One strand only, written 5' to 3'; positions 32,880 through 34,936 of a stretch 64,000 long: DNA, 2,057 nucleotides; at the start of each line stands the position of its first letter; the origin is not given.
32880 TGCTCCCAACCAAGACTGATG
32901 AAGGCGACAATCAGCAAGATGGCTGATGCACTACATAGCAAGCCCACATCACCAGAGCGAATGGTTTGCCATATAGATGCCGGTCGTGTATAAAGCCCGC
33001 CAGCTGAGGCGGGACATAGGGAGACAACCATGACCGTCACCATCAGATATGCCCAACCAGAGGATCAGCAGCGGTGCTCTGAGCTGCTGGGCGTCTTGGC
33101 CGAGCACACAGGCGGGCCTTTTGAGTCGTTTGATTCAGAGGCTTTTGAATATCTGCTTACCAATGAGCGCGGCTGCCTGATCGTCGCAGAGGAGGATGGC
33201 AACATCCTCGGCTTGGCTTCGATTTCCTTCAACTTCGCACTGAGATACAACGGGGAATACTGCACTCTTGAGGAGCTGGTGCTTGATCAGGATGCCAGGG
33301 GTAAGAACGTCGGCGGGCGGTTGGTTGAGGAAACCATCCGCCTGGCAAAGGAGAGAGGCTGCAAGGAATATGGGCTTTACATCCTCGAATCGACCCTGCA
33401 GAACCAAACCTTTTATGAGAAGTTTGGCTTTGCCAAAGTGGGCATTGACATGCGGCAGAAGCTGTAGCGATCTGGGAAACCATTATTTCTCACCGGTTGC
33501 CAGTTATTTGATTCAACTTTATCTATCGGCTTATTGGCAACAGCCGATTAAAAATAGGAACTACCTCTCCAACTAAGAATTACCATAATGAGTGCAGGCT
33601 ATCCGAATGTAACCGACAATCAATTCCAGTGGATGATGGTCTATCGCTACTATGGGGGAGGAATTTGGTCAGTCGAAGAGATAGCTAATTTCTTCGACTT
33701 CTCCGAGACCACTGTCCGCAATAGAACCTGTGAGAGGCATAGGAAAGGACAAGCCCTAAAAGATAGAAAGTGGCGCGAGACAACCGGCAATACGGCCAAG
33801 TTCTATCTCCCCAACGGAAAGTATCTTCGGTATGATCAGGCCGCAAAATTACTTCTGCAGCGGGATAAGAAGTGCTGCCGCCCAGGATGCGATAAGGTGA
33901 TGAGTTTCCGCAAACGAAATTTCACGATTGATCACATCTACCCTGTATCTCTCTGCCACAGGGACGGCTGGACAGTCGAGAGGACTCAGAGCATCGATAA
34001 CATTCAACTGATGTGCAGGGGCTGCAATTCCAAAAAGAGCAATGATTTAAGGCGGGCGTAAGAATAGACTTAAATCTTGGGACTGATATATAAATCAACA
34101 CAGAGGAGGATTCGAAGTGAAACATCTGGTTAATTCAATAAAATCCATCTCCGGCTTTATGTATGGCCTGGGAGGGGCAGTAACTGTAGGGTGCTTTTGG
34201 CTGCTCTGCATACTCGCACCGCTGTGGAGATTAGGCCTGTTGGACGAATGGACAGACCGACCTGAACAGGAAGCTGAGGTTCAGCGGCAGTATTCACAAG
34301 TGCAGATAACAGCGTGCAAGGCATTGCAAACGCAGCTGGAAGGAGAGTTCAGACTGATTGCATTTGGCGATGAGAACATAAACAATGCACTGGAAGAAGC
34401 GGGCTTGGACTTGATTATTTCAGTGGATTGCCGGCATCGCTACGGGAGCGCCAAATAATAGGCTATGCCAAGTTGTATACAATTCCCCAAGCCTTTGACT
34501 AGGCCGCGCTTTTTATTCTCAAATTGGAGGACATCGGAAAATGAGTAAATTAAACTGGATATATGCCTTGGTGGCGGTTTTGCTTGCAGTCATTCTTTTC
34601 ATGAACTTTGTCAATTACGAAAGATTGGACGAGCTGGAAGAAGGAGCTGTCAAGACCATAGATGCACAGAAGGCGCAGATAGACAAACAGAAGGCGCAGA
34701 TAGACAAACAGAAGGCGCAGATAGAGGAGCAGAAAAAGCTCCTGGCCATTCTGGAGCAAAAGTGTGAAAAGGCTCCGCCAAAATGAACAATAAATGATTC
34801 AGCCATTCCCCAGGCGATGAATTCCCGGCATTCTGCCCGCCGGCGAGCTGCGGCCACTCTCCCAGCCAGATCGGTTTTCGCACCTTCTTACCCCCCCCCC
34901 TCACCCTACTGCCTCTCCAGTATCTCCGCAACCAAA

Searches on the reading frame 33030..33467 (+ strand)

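Call 49: search_protein_families(library=pfam, proteins=[window:33030-33467:+], max_evalue=0.01)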
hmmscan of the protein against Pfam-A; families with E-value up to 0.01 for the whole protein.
window:33030-33467:+ (145 aa): 4 families
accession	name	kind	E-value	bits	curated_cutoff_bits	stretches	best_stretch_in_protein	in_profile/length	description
PF00583.31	Acetyltransf_1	-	1.6e-16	61.1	20.7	1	32-134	14-116/116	Acetyltransferase (GNAT) family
PF13508.13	Acetyltransf_7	-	7.4e-13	49.1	27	1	47-135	2-83/84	Acetyltransferase (GNAT) domain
PF13673.13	Acetyltransf_10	-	1e-09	38.8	23.6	1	35-138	18-111/128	Acetyltransferase (GNAT) domain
PF13527.13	Acetyltransf_9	-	0.002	18.5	25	1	4-136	1-126/127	Acetyltransferase (GNAT) domain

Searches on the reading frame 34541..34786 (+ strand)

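Call 49: search_protein_families(library=pfam, proteins=[window:34541-34786:+], max_evalue=0.01)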
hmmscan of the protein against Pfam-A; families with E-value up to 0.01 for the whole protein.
window:34541-34786:+ (81 aa): 2 families
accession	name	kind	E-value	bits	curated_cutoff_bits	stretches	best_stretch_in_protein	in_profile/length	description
PF10368.14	YkyA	-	0.0022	18.2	28.8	1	25-74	48-97/186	Putative cell-wall binding lipoprotein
PF09716.15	ETRAMP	-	0.0028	18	29.1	1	3-68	2-54/81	Malarial early transcribed membrane protein (ETRAMP)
